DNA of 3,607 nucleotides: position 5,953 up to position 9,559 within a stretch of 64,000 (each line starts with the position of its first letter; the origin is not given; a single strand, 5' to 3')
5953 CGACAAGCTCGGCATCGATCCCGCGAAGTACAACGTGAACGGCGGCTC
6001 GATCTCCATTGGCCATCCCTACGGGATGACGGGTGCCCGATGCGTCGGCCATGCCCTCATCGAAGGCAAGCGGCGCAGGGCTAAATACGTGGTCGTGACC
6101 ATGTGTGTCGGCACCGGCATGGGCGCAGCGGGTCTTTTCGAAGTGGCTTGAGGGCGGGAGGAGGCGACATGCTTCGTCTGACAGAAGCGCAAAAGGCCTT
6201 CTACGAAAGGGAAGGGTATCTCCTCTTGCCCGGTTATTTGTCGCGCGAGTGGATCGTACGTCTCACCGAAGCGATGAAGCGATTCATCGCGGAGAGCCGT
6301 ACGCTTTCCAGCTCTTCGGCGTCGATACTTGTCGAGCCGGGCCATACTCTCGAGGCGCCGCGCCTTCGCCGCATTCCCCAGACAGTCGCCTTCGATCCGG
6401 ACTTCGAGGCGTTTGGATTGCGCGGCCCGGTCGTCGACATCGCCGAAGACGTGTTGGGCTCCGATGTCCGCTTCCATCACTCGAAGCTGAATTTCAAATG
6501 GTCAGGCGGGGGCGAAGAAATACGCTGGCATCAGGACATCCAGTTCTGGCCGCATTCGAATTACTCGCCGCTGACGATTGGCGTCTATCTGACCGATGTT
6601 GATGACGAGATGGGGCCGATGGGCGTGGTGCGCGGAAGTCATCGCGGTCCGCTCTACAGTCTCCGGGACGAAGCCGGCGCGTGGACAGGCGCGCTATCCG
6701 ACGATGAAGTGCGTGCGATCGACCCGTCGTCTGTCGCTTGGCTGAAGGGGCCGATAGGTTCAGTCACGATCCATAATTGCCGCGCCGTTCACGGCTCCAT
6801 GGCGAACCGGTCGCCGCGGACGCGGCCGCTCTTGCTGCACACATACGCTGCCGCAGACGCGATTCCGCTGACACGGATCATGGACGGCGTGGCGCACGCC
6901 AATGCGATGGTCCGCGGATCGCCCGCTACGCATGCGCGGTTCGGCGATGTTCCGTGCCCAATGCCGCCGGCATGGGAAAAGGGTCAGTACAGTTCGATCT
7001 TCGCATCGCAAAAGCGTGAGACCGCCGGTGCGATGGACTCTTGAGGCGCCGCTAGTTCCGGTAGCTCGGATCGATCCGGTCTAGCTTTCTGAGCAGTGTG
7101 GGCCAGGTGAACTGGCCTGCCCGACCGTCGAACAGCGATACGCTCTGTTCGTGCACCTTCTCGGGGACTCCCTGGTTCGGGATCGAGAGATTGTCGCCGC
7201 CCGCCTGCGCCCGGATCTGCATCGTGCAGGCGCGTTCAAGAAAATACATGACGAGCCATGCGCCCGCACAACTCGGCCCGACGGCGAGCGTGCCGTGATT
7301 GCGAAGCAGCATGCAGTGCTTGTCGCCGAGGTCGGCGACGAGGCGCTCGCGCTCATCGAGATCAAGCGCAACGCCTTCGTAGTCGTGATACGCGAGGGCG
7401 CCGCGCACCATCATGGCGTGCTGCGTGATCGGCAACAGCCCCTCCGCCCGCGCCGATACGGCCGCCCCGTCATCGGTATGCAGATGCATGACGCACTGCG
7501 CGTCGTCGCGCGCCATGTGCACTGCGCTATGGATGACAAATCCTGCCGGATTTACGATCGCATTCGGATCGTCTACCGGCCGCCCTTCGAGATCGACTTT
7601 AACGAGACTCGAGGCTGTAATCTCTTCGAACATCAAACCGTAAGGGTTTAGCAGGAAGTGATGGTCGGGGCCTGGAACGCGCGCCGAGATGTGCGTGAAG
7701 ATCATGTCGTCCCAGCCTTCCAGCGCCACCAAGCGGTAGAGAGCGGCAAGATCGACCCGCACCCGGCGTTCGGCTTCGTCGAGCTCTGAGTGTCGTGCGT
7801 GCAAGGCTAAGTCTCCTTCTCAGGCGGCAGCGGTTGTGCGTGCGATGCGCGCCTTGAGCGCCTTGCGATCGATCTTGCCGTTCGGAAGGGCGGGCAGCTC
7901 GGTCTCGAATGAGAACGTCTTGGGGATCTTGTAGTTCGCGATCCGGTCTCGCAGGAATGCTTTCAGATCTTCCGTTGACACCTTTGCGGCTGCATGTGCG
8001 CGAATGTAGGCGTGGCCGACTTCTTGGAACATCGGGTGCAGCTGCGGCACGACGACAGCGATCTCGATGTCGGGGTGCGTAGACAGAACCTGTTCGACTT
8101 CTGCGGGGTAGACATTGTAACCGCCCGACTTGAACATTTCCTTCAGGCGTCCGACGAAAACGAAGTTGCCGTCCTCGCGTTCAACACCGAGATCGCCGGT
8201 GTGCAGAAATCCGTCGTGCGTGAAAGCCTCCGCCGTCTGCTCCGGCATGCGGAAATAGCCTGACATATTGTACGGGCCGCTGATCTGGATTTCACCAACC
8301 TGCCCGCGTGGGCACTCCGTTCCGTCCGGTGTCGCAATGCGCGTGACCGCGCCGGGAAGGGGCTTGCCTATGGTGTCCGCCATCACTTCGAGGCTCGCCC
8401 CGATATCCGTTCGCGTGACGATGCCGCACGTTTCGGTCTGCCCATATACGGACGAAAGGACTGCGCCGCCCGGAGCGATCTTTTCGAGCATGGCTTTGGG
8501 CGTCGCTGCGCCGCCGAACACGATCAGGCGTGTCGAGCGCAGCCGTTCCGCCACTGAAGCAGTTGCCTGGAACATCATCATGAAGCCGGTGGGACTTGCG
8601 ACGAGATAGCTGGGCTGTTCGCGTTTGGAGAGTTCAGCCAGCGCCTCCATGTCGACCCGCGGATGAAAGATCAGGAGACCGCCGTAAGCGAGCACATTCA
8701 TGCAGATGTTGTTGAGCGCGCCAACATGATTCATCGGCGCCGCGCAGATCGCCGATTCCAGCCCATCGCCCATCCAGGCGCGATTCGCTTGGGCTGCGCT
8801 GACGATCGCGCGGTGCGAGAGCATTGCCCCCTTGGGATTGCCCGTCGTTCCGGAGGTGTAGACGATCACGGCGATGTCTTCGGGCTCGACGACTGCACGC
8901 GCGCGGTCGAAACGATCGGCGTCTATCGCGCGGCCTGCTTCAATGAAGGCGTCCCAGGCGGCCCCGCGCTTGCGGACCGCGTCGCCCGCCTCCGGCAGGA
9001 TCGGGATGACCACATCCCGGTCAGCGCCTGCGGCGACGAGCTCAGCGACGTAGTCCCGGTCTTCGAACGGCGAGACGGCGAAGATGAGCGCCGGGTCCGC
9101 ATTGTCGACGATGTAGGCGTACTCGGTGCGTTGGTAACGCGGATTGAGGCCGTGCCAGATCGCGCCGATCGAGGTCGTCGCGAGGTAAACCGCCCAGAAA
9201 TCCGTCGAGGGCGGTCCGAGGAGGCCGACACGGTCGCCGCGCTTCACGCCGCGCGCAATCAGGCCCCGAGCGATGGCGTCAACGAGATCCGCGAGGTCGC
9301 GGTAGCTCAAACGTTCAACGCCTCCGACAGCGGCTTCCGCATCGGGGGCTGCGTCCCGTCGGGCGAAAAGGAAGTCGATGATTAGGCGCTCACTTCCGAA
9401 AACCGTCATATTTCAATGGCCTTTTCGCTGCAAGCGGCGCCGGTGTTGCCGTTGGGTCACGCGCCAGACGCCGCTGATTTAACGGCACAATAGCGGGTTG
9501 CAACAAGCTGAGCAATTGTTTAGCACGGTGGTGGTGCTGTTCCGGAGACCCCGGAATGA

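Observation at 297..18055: Peroxisome-like alpha/beta-oxidation toolkit with a TonB-dependent receptor: candidate pathway for a methyl-branched or isoprenoid lipid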

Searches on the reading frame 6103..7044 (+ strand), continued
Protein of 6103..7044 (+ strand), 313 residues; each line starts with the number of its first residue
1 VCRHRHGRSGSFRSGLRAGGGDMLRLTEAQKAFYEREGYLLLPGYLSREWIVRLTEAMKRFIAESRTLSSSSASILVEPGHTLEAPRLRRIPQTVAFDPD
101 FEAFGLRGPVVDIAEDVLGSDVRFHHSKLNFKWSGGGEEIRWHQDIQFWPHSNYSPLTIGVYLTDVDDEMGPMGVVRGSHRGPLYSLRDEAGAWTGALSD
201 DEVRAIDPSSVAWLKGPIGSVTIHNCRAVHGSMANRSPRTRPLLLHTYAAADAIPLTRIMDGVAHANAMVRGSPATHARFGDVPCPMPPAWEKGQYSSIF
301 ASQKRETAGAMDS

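Call 80: search_protein_families(library=ncbifam, proteins=[L001:1339-2376:+, L001:788-1336:+, L001:2-775:+, L007:7062-9125:+, L087:13536-14537:+, L087:10987-11484:+], max_evalue=0.000001)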
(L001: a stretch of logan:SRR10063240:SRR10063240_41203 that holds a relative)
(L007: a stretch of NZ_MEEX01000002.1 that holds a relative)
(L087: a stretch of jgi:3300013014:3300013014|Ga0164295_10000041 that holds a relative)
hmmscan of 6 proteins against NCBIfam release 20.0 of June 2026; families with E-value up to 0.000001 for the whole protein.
L001:1339-2376:+ (345 aa): 19 families
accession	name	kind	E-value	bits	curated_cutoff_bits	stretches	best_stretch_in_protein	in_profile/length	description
NF003808.0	PRK05396.1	equivalog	4.1e-39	134.4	380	1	12-340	14-337/341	L-threonine 3-dehydrogenase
NF041097.1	keto_inos_dh_IolM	equivalog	4.5e-38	130.9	450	1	4-341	33-387/389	scyllo-inosose 3-dehydrogenase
NF007489.0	PRK10083.1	equivalog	1.8e-35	122.5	376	1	7-341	8-335/339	Zn-dependent oxidoreductase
NF007375.0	PRK09880.1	equivalog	1e-34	119.9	469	1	121-341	124-341/344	L-idonate 5-dehydrogenase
TIGR00692.1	tdh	equivalog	2.5e-33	115.5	458.35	1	13-328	13-326/340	L-threonine 3-dehydrogenase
TIGR03366.1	HpnZ_proposed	hypoth_equivalog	3.1e-26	92.3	328.1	1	117-322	104-314/315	putative phosphonate catabolism associated alcohol dehydrogenase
NF010344.0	PRK13771.1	subfamily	1.3e-23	83.5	349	1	2-342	2-332/334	putative alcohol dehydrogenase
TIGR03451.1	mycoS_dep_FDH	equivalog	1.8e-23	82.9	512.9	1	12-330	15-346/358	S-(hydroxymethyl)mycothiol dehydrogenase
NF007642.0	PRK10309.1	equivalog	7.8e-23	81.2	550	1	8-222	9-216/347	galactitol-1-phosphate 5-dehydrogenase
TIGR03989.1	Rxyl_3153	subfamily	3.4e-22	79.2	440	1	121-332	139-360/370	NDMA-dependent alcohol dehydrogenase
NF041172.1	AcrlCoa_red_Thmprot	equivalog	1.1e-19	70.6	500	1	71-342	56-333/334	acryloyl-CoA reductase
TIGR03201.1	dearomat_had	equivalog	2.6e-16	59.7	338.65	1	9-332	8-338/349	6-hydroxycyclohex-1-ene-1-carbonyl-CoA dehydrogenase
NF006940.0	PRK09422.1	equivalog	9.7e-16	57.6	344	1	1-231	1-226/338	alcohol dehydrogenase AdhP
TIGR02824.1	quinone_pig3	subfamily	2.7e-15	56.2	296.8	1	13-282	17-255/325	putative NAD(P)H quinone oxidoreductase, PIG3 family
TIGR02818.1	adh_III_F_hyde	equivalog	1.4e-11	44.1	543.95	1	122-221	139-240/368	S-(hydroxymethyl)glutathione dehydrogenase/class III alcohol dehydrogenase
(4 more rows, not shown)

L001:788-1336:+ (182 aa): 0 families

L001:2-775:+ (257 aa): 0 families

L007:7062-9125:+ (687 aa): 7 families
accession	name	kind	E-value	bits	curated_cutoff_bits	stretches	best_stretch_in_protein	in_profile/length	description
NF052585.1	SucGlutTfsCaiB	equivalog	5.1e-58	196.6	750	2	366-605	6-242/394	succinate--glutarate CoA-transferase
NF041294.1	Scnl_mescCoAtase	equivalog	4.8e-52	177.4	700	2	368-607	4-241/381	succinyl-CoA:mesaconate CoA-transferase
NF003809.0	PRK05398.1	subfamily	5.2e-47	160.3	442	2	366-577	3-206/416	formyl-CoA transferase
TIGR03253.1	oxalate_frc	equivalog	1.6e-41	142.4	504.2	2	366-580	2-208/416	formyl-CoA transferase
NF008511.0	PRK11430.1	equivalog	5.5e-40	137.6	522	1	366-587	8-220/381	CoA:oxalate CoA-transferase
NF002914.1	PRK03525.1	equivalog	1.2e-26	93.6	413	1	366-574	8-201/400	L-carnitine CoA-transferase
TIGR04253.1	mesacon_CoA_iso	equivalog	6.2e-16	58.4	725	1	368-578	3-201/403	2-methylfumaryl-CoA isomerase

L087:13536-14537:+ (333 aa): 11 families
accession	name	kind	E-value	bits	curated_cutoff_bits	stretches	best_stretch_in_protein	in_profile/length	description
TIGR03466.1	HpnA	hypoth_equivalog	8.1e-16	57.8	367.65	1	7-171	2-169/327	hopanoid-associated sugar epimerase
TIGR01746.1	Thioester-redct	subfamily_domain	7.3e-15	55.1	213.35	1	67-274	86-301/371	thioester reductase domain-containing protein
NF005539.0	PRK07201.1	equivalog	3.2e-14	52.6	549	1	9-175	4-180/657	SDR family oxidoreductase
NF042422.1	oxyalk_red_OleD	equivalog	6.3e-14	52.1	580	1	8-256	3-254/329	2-alkyl-3-oxoalkanoate reductase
TIGR04180.1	EDH_00030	hypoth_equivalog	2.1e-11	43.4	475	1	8-175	1-178/297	NAD-dependent 4,6-dehydratase LegB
NF042423.1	oxyalk_red_Shew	equivalog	1.6e-10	40.6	580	1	5-255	8-260/331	2-alkyl-3-oxoalkanoate reductase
TIGR01179.1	galE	equivalog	1.7e-10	40.2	262.3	1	8-178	2-182/332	UDP-glucose 4-epimerase GalE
TIGR01777.1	yfcH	hypoth_equivalog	2.1e-09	37.4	207.35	1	8-252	1-241/292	TIGR01777 family oxidoreductase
NF043036.1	ErythonDh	equivalog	3.5e-09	36.3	325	1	8-150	3-157/321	D-erythronate dehydrogenase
NF058621.1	DiazavRedAvaA7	equivalog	2.8e-07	30.5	400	1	8-258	3-254/304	3-diazoavenalumate denitrifying reductase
NF050030.1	thlkprotThyD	equivalog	6.2e-07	28.9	400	0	8-266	3-267/305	thylakoid membrane protein ThyD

L087:10987-11484:+ (165 aa): 1 family
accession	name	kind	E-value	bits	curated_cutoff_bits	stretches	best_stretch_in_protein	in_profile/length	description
TIGR02278.1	PaaN-DH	equivalog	3.5e-12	45.4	562.8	1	25-130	530-631/664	phenylacetic acid degradation bifunctional protein PaaZ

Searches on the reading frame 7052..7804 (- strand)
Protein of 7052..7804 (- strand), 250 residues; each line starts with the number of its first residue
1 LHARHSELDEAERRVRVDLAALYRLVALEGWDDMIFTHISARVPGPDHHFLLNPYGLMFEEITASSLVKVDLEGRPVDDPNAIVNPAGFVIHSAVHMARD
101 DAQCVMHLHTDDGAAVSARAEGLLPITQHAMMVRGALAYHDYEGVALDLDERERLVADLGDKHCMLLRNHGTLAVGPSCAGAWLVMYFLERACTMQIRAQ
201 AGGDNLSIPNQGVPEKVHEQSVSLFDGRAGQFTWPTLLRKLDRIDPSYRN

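Call 4: search_protein_families(library=pfam, proteins=[window:7052-7804:-], max_evalue=0.01)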
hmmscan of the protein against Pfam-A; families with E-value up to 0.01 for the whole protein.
window:7052-7804:- (250 aa): 1 family
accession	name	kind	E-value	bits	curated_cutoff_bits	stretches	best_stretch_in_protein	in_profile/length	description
PF00596.27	Aldolase_II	-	2.1e-47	161.8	22.2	1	18-197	2-183/183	Class II Aldolase and Adducin N-terminal domain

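Call 6: search_protein_families(library=ncbifam, proteins=[window:7052-7804:-], max_evalue=0.001)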
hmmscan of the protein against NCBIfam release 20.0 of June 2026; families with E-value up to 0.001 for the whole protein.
window:7052-7804:- (250 aa): 21 families
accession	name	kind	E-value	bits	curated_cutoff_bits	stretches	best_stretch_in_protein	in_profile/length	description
NF005451.0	PRK07044.1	subfamily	2.1e-115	384.2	207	1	4-250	11-256/256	aldolase II superfamily protein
NF005186.0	PRK06661.1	equivalog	8.9e-52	176.1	339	1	13-241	4-231/235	hypothetical protein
NF005068.0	PRK06486.1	equivalog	5.6e-48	163.5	269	1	9-249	20-261/262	aldolase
NF004855.0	PRK06208.1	subfamily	1.2e-44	152.7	255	1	7-211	35-239/274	class II aldolase/adducin family protein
NF005689.0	PRK07490.1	equivalog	1.3e-39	135.9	260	1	7-249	6-247/248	hypothetical protein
NF005484.0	PRK07090.1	equivalog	1.2e-25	90.4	261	1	6-211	22-225/260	aldolase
NF005123.0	PRK06557.1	subfamily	1.8e-14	53.9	251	1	11-215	8-211/223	L-ribulose-5-phosphate 4-epimerase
NF053537.1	DhpthDcsPhtC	equivalog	7e-12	45.2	200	1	18-211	3-206/232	3,4-dihydroxyphthalate decarboxylase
TIGR03328.1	salvage_mtnB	equivalog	4.9e-09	36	137.05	1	22-126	4-107/194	methylthioribulose 1-phosphate dehydratase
NF043034.1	OxoTetrPhDc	equivalog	6.5e-09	35.9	250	1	35-193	25-182/205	3-oxo-tetronate 4-phosphate decarboxylase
NF004527.0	PRK05874.1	equivalog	8.9e-09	35.2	308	1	37-211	29-201/218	L-fuculose-phosphate aldolase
NF006413.0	PRK08660.1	equivalog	1.5e-08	34.7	203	1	36-197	23-175/184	aldolase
NF053831.1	RU1PAldHalo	equivalog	3.1e-08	33.3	300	1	47-212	32-195/208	ribulose-1-phosphate aldolase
NF005302.0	PRK06833.1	equivalog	5.5e-08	32.5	264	1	52-211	42-198/214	L-fuculose-phosphate aldolase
NF005984.0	PRK08087.1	subfamily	2.7e-07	30.6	264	1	49-179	37-164/215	L-fuculose-phosphate aldolase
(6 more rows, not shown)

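Call 38: search_solved_structures(query=window:7052-7804:-, max_evalue=0.00001)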
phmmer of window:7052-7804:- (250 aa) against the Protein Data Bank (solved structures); distinct sequences matched with E-value up to 0.00001: 14.
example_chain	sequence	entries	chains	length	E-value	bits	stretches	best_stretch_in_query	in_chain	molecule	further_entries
3ocr_A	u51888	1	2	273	2.6e-80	272.7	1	11-249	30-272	Class II aldolase/adducin domain protein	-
8iah_0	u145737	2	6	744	1.3e-52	182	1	8-212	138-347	Adducin 1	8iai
8iah_3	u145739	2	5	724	7.4e-39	136.9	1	7-219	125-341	Beta-adducin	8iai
4xxf_A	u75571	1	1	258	2.4e-33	118.9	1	10-210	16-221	Fuculose-1-phosphate aldolase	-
9m09_A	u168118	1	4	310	2.9e-23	85.8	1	13-217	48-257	TqaM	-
9m0a_B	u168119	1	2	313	3e-23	85.8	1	13-217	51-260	TqaM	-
9ryg_A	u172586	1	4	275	4.8e-23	85.1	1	40-210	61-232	Decarboxylase NovR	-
9n43_A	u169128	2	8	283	3.6e-20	75.7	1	10-214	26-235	Class II aldolase/adducin N-terminal domain-containing protein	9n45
8iqa_A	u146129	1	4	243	5.8e-18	68.5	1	7-211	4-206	Aldolase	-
8il8_A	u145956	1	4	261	6.2e-18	68.4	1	7-211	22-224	Aldolase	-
8ix6_A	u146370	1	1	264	5.6e-17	65.2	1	8-215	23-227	Aldolase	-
2z7b_A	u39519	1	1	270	1.2e-07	34.7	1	13-193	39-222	Mlr6791 protein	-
4c24_A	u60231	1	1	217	6e-07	32.4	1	51-212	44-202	L-FUCULOSE PHOSPHATE ALDOLASE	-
4c25_A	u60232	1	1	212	6.1e-07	32.4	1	51-211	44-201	L-FUCULOSE PHOSPHATE ALDOLASE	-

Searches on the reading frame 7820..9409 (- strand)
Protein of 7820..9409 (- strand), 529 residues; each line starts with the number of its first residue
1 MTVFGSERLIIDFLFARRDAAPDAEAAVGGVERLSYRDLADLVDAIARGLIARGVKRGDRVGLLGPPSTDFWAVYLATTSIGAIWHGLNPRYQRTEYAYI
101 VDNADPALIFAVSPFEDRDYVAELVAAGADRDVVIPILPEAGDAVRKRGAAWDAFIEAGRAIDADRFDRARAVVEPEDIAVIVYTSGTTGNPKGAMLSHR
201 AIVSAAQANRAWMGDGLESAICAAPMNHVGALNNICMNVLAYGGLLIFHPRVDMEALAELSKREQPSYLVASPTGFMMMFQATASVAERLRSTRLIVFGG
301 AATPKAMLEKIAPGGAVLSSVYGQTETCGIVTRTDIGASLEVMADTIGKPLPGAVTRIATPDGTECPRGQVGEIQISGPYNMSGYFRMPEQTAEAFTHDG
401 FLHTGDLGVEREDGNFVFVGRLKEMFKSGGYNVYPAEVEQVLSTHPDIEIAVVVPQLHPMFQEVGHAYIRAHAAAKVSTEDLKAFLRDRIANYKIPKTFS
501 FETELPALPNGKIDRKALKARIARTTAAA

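Call 4: search_protein_families(library=pfam, proteins=[window:7820-9409:-], max_evalue=0.01)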
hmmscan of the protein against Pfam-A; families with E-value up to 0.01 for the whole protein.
window:7820-9409:- (529 aa): 2 families
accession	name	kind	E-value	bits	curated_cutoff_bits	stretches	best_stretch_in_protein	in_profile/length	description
PF00501.34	AMP-binding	-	3.8e-78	263.4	29.9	1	19-386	6-384/384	AMP-binding enzyme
PF13193.12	AMP-binding_C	-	2.4e-09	38.4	24.5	1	437-512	1-76/76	AMP-binding enzyme C-terminal domain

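Call 6: search_protein_families(library=ncbifam, proteins=[window:7820-9409:-], max_evalue=0.001)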
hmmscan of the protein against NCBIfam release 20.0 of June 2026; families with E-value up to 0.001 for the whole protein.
window:7820-9409:- (529 aa): 105 families (the best 25 are shown)
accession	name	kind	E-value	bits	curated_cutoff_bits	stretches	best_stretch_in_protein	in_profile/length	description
NF004837.0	PRK06187.1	subfamily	5.1e-110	368.2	476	1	11-526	11-526/531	long-chain-fatty-acid--CoA ligase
NF005801.1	PRK07656.1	equivalog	4.2e-94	316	657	1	20-518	13-499/500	FadD3 family acyl-CoA ligase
NF005702.0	PRK07514.1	subfamily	2.8e-86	289.9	558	1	28-524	24-502/506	malonyl-CoA synthase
NF009233.0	PRK12583.1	subfamily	4.4e-84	282.9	832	1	18-521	28-549/558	fatty acid CoA ligase family protein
NF052269.1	Staph_lig_FadD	equivalog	7.5e-82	275.3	650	2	172-523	145-494/499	long-chain-fatty-acid--CoA ligase FadD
NF004114.0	PRK05605.1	equivalog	1.1e-79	268.4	766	2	150-525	196-572/575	long-chain-fatty-acid--CoA ligase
NF006182.0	PRK08316.1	subfamily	5.5e-78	262.7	663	1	16-525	19-520/523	fatty acyl-CoA synthetase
NF006181.0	PRK08314.1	subfamily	1.3e-75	254.7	705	1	31-522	47-554/563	long-chain-fatty-acid--CoA ligase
NF006572.0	PRK09088.1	equivalog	1.5e-71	241.6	696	2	142-524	109-489/491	acyl-CoA synthetase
NF052580.1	Str24CoAsynCasG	equivalog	5.4e-71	239.6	750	1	11-519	43-547/548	steroid-24-oyl-CoA synthetase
NF005307.0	PRK06839.1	equivalog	7.5e-70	236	748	1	20-519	14-490/496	o-succinylbenzoate--CoA ligase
TIGR01923.1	menE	equivalog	1.4e-69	235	330.15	1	35-518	1-442/442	o-succinylbenzoate--CoA ligase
NF005676.0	PRK07470.1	equivalog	9.9e-67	225.7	774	1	20-524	32-531/544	acyl-CoA synthetase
NF002966.0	PRK03640.1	equivalog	2.9e-66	224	556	2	174-522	138-480/483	o-succinylbenzoate--CoA ligase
NF004814.0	PRK06164.1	equivalog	3.5e-66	223.9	677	1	12-522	14-530/540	acyl-CoA synthetase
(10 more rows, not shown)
